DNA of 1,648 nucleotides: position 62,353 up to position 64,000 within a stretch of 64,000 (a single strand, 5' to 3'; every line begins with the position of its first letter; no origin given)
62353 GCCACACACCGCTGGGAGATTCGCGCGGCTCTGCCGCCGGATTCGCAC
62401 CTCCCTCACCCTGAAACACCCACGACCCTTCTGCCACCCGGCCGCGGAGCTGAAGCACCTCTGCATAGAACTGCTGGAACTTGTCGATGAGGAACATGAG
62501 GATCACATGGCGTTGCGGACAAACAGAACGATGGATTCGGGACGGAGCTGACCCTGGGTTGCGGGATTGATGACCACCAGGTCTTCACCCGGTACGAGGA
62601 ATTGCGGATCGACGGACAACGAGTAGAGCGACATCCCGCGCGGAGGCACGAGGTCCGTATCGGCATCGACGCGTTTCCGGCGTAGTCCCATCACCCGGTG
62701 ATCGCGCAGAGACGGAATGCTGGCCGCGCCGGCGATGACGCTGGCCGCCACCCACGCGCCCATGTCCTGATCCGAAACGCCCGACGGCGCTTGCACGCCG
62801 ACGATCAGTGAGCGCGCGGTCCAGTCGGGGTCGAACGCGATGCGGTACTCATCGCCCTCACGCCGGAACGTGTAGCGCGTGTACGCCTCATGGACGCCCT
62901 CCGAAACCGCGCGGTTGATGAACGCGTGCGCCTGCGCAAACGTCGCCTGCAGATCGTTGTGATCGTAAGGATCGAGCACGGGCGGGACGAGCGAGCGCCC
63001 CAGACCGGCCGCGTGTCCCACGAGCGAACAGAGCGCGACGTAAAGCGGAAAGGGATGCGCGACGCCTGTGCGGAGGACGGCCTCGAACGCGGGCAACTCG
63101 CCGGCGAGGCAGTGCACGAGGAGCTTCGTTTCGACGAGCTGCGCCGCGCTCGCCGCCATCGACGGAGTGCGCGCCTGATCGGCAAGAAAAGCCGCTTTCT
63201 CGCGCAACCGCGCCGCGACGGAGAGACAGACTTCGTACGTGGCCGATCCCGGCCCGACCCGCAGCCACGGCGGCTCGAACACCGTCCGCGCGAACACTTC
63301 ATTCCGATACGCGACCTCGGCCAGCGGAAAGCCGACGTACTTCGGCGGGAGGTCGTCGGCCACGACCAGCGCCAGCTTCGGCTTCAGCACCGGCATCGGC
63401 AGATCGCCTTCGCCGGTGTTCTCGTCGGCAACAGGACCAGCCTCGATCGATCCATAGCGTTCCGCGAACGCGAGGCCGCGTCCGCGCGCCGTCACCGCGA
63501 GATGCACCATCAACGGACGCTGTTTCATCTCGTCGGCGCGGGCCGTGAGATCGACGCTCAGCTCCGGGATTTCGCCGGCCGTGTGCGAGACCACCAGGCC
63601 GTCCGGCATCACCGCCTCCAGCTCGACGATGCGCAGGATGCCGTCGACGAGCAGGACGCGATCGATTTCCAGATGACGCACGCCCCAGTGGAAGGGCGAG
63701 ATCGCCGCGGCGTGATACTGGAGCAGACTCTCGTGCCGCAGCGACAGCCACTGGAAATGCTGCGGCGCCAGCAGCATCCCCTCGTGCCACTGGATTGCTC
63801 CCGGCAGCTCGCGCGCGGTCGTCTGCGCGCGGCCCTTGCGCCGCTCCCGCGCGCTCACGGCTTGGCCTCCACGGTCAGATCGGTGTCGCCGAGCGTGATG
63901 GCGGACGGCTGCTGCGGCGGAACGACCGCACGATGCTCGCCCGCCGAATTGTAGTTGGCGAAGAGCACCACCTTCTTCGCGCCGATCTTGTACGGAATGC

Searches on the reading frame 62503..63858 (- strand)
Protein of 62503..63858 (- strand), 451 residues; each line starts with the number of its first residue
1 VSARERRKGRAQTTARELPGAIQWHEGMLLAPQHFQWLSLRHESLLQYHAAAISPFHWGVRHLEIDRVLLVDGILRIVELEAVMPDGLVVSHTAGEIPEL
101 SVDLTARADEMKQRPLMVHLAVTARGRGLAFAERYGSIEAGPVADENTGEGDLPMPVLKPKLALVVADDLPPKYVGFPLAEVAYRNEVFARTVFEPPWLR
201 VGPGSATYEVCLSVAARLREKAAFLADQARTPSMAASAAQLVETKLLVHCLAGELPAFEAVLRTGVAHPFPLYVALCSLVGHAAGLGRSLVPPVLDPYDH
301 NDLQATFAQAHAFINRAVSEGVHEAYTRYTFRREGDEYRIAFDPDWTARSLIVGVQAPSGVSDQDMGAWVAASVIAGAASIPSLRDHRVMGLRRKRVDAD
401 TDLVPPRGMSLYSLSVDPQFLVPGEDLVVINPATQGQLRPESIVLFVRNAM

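Call 53: search_protein_families(library=pfam, proteins=[window:62503-63858:-], max_evalue=0.00001)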
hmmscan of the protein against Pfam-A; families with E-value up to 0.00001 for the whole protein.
window:62503-63858:- (451 aa): 1 family
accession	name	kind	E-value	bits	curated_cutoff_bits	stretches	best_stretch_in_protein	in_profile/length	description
PF05936.17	T6SS_VasE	-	3.8e-40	138.4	23.4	1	34-341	1-319/429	Bacterial Type VI secretion, VC_A0110, EvfL, ImpJ, VasE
